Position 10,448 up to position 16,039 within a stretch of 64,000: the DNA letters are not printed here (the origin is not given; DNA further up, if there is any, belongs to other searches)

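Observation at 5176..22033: ECF sigma / FecR-type anti-sigma whose sensor domain resembles the C-terminal domain of two downstream giant secreted proteins; locus includes a dehydrogenase-cytochrome c fusion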

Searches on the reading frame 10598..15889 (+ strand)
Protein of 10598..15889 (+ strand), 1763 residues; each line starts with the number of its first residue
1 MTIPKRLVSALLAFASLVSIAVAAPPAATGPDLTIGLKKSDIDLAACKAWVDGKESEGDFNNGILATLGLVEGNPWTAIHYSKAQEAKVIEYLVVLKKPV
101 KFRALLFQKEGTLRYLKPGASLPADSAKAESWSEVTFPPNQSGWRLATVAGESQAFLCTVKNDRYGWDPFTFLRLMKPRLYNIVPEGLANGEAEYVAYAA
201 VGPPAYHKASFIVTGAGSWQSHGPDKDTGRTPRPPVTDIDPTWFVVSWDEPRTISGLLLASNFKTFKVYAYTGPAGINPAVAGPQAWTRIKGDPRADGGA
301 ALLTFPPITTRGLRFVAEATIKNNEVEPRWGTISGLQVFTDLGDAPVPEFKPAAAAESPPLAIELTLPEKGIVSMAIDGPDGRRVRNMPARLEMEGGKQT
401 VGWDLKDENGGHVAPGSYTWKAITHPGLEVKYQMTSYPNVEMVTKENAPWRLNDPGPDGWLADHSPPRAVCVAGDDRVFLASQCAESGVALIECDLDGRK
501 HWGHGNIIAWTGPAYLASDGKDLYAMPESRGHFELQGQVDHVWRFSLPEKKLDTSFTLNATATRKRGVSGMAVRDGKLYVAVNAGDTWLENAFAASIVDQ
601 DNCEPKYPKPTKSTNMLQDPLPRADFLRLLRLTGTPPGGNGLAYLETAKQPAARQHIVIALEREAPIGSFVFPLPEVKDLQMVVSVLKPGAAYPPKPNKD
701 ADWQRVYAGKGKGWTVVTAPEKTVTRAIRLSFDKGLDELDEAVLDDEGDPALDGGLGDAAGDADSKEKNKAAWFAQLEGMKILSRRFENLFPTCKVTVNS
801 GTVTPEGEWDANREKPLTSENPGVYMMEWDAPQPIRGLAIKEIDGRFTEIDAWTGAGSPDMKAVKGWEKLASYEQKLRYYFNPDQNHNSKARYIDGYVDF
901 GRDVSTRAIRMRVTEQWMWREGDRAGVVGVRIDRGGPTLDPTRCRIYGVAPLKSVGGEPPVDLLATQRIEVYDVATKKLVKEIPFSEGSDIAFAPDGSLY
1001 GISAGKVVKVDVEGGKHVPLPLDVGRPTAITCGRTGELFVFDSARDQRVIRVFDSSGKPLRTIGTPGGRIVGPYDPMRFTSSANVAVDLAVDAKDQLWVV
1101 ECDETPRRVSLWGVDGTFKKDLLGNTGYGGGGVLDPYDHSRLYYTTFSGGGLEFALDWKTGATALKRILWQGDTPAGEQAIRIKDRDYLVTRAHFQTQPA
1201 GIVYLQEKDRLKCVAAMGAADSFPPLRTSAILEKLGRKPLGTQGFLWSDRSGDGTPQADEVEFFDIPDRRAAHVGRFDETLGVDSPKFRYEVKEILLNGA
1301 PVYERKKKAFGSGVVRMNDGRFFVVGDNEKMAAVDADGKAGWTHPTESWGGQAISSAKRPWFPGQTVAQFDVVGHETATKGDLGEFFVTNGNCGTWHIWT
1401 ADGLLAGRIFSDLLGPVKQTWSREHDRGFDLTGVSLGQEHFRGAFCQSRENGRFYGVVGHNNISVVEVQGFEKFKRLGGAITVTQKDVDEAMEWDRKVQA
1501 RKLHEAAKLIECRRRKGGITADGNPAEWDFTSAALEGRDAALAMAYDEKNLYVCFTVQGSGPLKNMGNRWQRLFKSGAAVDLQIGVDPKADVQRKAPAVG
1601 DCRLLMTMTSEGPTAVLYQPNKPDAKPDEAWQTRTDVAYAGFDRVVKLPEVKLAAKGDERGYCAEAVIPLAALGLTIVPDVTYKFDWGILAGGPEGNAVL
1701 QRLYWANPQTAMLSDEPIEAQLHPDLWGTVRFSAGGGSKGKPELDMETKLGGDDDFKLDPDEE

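Call 9: search_protein_families(library=pfam, proteins=[window:10598-15889:+], max_evalue=0.1)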
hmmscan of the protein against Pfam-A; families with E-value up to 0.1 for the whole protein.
window:10598-15889:+ (1763 aa): 2 families
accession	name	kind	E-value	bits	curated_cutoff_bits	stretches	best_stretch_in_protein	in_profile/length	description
PF13860.13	FlgD_ig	-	0.00027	21.3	27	1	360-422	11-73/79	FlgD Ig-like domain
PF13360.13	PQQ_2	-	0.0028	17.8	27.6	1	1299-1369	53-123/233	Outer membrane protein assembly factor BamB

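Call 10: search_protein_families(library=ncbifam, proteins=[window:10598-15889:+], max_evalue=0.1)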
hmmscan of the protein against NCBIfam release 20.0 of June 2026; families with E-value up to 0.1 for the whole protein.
window:10598-15889:+ (1763 aa): 3 families
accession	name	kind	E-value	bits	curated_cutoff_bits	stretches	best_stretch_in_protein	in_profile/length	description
NF005176.1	PRK06655.1-1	equivalog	1.6e-05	24.9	230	1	369-447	95-173/197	flagellar hook assembly protein FlgD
NF009452.0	PRK12812.1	equivalog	0.081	12.1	258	0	393-443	175-226/289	flagellar basal body rod modification protein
NF053768.1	CIS12_fam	equivalog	0.084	11.5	860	0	984-1058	127-201/715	CIS12 family contractile injection system protein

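Call 20: find_homologous_proteins(query=window:10598-15886:+)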
Query window:10598-15886:+ (1763 aa): 164 proteins with E <= 0.001 among 8000 candidates; the best 120 are listed.
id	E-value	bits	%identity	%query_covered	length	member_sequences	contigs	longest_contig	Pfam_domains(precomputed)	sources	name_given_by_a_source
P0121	0.0e+0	4136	100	100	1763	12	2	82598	-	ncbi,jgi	jgi:hypothetical protein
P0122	0.0e+0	3278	79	100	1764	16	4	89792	PF13860.13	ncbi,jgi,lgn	jgi:hypothetical protein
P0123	0.0e+0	3263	79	99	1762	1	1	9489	-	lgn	-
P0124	0.0e+0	3231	79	99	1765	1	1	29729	-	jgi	jgi:hypothetical protein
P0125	0.0e+0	3180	77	99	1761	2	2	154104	PF13860.13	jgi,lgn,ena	-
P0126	0.0e+0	3174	78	99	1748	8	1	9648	-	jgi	-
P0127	0.0e+0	3147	77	100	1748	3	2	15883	PF13860.13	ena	-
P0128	0.0e+0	3108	76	100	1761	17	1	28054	-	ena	-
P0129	0.0e+0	3090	75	100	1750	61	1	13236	-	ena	-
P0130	0.0e+0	3069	75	99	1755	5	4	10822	-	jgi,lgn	jgi:hypothetical protein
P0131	0.0e+0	3042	74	100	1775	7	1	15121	-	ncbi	ncbi:MAG: hypothetical protein WCQ77_06330 [Planctomycetota bacterium]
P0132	0.0e+0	3024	74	98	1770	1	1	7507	-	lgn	-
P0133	0.0e+0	2859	70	100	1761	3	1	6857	PF13860.13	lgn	-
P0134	0.0e+0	2836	71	99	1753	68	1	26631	-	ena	-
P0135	0.0e+0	2816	70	98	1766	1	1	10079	PF13860.13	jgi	jgi:hypothetical protein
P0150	0.0e+0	2175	57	98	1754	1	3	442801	-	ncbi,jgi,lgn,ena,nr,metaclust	ncbi:MAG TPA: hypothetical protein DET40_01210 [Lentisphaeria bacterium]|nr:MAG: hypothetical protei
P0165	0.0e+0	1877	51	98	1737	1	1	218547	PF13860.13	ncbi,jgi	ncbi:MAG TPA: hypothetical protein VGP72_27855 [Planctomycetota bacterium]|jgi:hypothetical protein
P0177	0.0e+0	1496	45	96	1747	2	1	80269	PF13860.13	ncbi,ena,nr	ncbi:MAG: hypothetical protein B9S33_07390 [Pedosphaera sp. Tous-C6FEB]|nr:MAG: hypothetical protein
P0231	0.0e+0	1288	41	93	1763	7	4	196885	-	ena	-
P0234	0.0e+0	1273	41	93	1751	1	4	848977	-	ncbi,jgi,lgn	ncbi:MAG: hypothetical protein ACOX5G_05070 [Kiritimatiellia bacterium]|jgi:hypothetical protein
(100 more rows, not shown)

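Call 22: find_encoding_contigs(protein=P0150, flank=10000, max_places=1)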
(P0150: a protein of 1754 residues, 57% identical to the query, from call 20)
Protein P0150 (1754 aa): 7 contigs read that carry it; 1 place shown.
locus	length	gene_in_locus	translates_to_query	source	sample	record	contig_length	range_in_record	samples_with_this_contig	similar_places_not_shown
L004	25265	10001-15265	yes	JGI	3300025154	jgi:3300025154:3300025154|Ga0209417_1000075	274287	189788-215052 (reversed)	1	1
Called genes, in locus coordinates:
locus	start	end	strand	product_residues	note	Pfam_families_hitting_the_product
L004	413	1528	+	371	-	PF00535:Glycos_transf_2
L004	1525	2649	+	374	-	PF01041:DegT_DnrJ_EryC1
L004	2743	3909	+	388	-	PF13439:Glyco_transf_4, PF13579:Glyco_trans_4_4, PF00534:Glycos_transf_1, PF13692:Glyco_trans_1_4, PF13524:Glyco_trans_1_2 (weak)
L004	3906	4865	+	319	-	PF13489:Methyltransf_23, PF07021:MetW (weak), PF13847:Methyltransf_31 (weak), PF08241:Methyltransf_11, PF08242:Methyltransf_12, PF13649:Methyltransf_25 (weak)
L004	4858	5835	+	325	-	PF03706:LPG_synthase_TM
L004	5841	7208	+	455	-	PF02310:B12-binding, PF04055:Radical_SAM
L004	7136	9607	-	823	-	PF09586:YfhO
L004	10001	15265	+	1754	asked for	-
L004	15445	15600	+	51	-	-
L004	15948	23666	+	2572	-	PF14559:TPR_19 (faint), PF13174:TPR_6 (faint), PF13424:TPR_12 (faint), PF13432:TPR_16 (faint), PF07719:TPR_2 (faint), PF13181:TPR_8 (faint), PF12895:ANAPC3 (faint), PF13525:YfiO (weak)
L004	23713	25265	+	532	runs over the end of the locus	PF07719:TPR_2 (faint), PF12895:ANAPC3 (faint), PF13174:TPR_6 (faint), PF13424:TPR_12 (faint), PF13428:TPR_14 (faint), PF13432:TPR_16 (faint)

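Call 23: find_encoding_contigs(protein=P0177, flank=10000, max_places=1)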
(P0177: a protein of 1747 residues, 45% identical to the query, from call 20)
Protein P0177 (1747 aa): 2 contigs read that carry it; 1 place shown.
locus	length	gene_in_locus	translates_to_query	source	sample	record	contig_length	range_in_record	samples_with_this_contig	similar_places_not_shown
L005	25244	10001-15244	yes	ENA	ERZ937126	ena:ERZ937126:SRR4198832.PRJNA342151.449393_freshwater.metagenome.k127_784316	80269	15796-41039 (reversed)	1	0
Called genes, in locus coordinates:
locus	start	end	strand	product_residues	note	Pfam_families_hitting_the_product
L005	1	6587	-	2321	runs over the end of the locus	PF07719:TPR_2 (faint), PF13174:TPR_6 (faint), PF13181:TPR_8 (faint), PF00754:F5_F8_type_C, PF22633:F5_F8_type_C_2, PF13424:TPR_12 (weak), PF13432:TPR_16 (weak), PF13525:YfiO (weak), +2 more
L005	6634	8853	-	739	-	PF14559:TPR_19 (faint), PF00515:TPR_1 (faint), PF03704:BTAD (faint), PF07719:TPR_2 (faint), PF09976:TPR_21 (faint), PF13432:TPR_16 (weak), PF13525:YfiO (weak), PF13424:TPR_12 (weak), +10 more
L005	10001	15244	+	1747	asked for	PF13860:FlgD_ig (weak)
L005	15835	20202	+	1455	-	PF13199:Glyco_hydro_66 (faint), PF07090:GATase1_like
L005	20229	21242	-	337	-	PF13489:Methyltransf_23 (weak), PF08242:Methyltransf_12 (faint)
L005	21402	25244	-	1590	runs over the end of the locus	PF13646:HEAT_2 (weak), PF02985:HEAT (faint), PF13646:HEAT_2 (weak)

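Call 24: find_encoding_contigs(protein=P0234, flank=10000, max_places=1)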
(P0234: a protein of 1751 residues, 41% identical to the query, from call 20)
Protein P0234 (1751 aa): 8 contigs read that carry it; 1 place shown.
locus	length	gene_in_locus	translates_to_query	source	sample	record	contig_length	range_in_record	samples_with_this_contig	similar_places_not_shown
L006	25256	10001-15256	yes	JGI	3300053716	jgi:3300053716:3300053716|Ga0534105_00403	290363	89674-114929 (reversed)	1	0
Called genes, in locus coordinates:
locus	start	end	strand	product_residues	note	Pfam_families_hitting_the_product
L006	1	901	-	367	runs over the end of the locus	PF05593:RHS_repeat (faint), PF25023:TEN_YD-shell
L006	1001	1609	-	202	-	-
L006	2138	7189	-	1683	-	-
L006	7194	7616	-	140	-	PF01558:POR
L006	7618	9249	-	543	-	PF01855:POR_N, PF02775:TPP_enzyme_C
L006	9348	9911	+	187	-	PF00908:dTDP_sugar_isom, PF14667:Polysacc_synt_C (faint)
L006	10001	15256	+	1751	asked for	-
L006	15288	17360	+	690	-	PF02065:Melibiase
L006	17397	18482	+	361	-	PF01408:GFO_IDH_MocA, PF22725:GFO_IDH_MocA_C3, PF02894:GFO_IDH_MocA_C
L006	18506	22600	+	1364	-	PF02837:Glyco_hydro_2_N (weak), PF00703:Glyco_hydro_2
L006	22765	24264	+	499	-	PF16499:Melibiase_2, PF17801:Melibiase_C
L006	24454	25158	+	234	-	-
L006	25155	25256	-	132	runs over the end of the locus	PF13470:PIN_3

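Call 25: find_encoding_contigs(protein=P0165, flank=10000, max_places=1)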
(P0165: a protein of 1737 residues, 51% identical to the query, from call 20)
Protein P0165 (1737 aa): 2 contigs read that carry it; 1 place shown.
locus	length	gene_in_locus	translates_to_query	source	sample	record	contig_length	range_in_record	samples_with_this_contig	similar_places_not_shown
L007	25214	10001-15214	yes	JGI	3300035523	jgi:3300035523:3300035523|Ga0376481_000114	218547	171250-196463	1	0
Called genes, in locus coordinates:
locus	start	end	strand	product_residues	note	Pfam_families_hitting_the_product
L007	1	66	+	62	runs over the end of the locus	-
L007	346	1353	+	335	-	PF01408:GFO_IDH_MocA, PF22725:GFO_IDH_MocA_C3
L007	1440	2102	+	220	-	PF25084:LbH_EIF2B, PF00132:Hexapep, PF14602:Hexapep_2 (faint), PF25087:GMPPB_C (weak), PF00132:Hexapep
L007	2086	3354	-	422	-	-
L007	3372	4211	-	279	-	PF00535:Glycos_transf_2, PF13641:Glyco_tranf_2_3, PF13632:Glyco_trans_2_3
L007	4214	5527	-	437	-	PF13579:Glyco_trans_4_4, PF13439:Glyco_transf_4, PF13692:Glyco_trans_1_4 (weak)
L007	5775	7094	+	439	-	PF03446:NAD_binding_2 (weak), PF03721:UDPG_MGDP_dh_N, PF00984:UDPG_MGDP_dh, PF03720:UDPG_MGDP_dh_C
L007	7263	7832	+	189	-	PF01227:GTP_cyclohydroI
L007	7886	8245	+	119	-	-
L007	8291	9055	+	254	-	-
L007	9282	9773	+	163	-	-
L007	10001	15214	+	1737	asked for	PF13860:FlgD_ig (faint)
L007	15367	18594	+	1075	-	PF01055:Glyco_hydro_31_2nd (weak), PF02065:Melibiase, PF00801:PKD, PF18911:PKD_4, PF13385:Laminin_G_3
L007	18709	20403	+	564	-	PF13229:Beta_helix (weak)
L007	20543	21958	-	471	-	PF01134:GIDA, PF01262:AlaDh_PNT_C (faint), PF01266:DAO (faint), PF07992:Pyr_redox_2, PF12831:FAD_oxidored (weak), PF13738:Pyr_redox_3, PF00070:Pyr_redox, PF02852:Pyr_redox_dim, +2 more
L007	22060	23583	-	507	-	PF00364:Biotin_lipoyl, PF25917:BSH_RND (faint), PF25919:BSH_CusB (faint), PF25984:BSH_YknX (faint), PF25997:BSH_YhbJ (faint), PF00364:Biotin_lipoyl, PF02817:E3_binding, PF00198:2-oxoacid_dh, +1 more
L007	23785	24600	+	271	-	PF08220:HTH_DeoR, PF08279:HTH_11 (weak), PF25213:HVO_A0261_N (faint), PF00455:DeoRC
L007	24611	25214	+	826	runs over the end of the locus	PF00676:E1_dh, PF02779:Transket_pyr, PF02780:Transketolase_C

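Call 45: find_related_loci(query=A3, collection=genome_contigs, flank=10000)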
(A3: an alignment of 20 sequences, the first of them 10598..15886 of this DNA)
Query A3 (1763 aa) in genome_contigs; peptide patterns used: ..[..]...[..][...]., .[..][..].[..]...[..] (x = any residue, [..] = any of these).
231 stretches matched a pattern; 202 encode a relative of the query (tblastn E <= 1e-3); the best 80 are kept; 80 distinct loci.
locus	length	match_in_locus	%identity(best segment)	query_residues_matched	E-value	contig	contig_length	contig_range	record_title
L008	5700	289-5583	83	6-1763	0e+0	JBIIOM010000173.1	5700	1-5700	MAG: Pirellulales bacterium isolate ME2002-10-08pf_3300042317_group1_bin73 Rohwer_bin1721_scaffold_11930_c1, whole genom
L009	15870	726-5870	77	29-1763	0e+0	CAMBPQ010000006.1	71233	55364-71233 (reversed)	MAG: Planctomicrobium piriforme isolate AH-03may19-215 genome assembly, contig: AH-03may19-C435, whole genome shotgun se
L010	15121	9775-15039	74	1-1752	0e+0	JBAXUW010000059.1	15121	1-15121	MAG: Planctomycetota bacterium isolate ELA671 MAG671_59, whole genome shotgun sequence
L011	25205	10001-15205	75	7-1752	0e+0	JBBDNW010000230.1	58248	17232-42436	MAG: Pirellulales bacterium isolate LejiaB_66_22 Lejia_B_681_length_58248_cov_12, whole genome shotgun sequence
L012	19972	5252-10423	66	6-1754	0e+0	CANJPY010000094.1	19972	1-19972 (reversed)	MAG: Chthoniobacteraceae bacterium isolate RH-23may17-410 genome assembly, contig: RH-23may17-C19892, whole genome shotg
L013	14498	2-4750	67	146-1754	0e+0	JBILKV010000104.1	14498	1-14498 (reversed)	MAG: Chthoniobacteraceae bacterium isolate ME2017-07-14_3300042517_group7_bin84 Rohwer_bin2551_scaffold_2021_c1, whole g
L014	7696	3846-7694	82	5-1293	0e+0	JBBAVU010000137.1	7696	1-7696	MAG: Pirellulales bacterium isolate EUL_331 ctg137-EUL_331, whole genome shotgun sequence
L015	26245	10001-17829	58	8-1759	0e+0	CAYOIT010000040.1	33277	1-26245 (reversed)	MAG TPA_asm: uncultured Verrucomicrobiota bacterium isolate SRP272421_co4_179 genome assembly, contig: NODE_2507_length_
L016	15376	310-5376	56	37-1749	0e+0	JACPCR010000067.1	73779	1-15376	MAG: Planctomycetota bacterium isolate NC_groundwater_288_Ag_S-0.65um_63_14 S6_GD2017_2_S65_scaffold_84, whole genome sh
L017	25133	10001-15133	57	35-1759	0e+0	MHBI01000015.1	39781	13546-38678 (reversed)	MAG: Lentisphaerae bacterium GWF2_50_93 gwf2_scaffold_1270, whole genome shotgun sequence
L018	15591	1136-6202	52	37-1743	0e+0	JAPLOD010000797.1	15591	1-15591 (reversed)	MAG: Planctomycetota bacterium isolate LacPavin_0920_SED3_MAG_65_12 LacPavin_0920_SED3_scaffold_3701678, whole genome sh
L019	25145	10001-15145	51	6-1740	0e+0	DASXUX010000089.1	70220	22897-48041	MAG TPA_asm: Planctomycetota bacterium isolate SMAG_U4729 k141_275180, whole genome shotgun sequence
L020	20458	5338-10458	51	37-1743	0e+0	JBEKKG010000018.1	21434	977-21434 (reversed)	MAG: Planctomycetota bacterium isolate SPRUCE 341 SPRUCE_341_18, whole genome shotgun sequence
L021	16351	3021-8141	48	11-1745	0e+0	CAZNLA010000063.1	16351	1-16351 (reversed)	MAG TPA_asm: uncultured bacterium isolate SRP284006_co1_27 genome assembly, contig: NODE_6048_length_16351_cov_7.288905,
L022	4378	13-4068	59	402-1759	0e+0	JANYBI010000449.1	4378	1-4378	MAG: Lentisphaerae bacterium isolate GL140_5_metabat_62_sub GL140_5_k141_362622, whole genome shotgun sequence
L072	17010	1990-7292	43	37-1763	0e+0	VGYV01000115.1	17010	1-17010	MAG: Planctomycetota bacterium isolate M_DeepCast_400m_m2_195 M_DeepCast_400m_m2_195_Ga0194112_10005487, whole genome sh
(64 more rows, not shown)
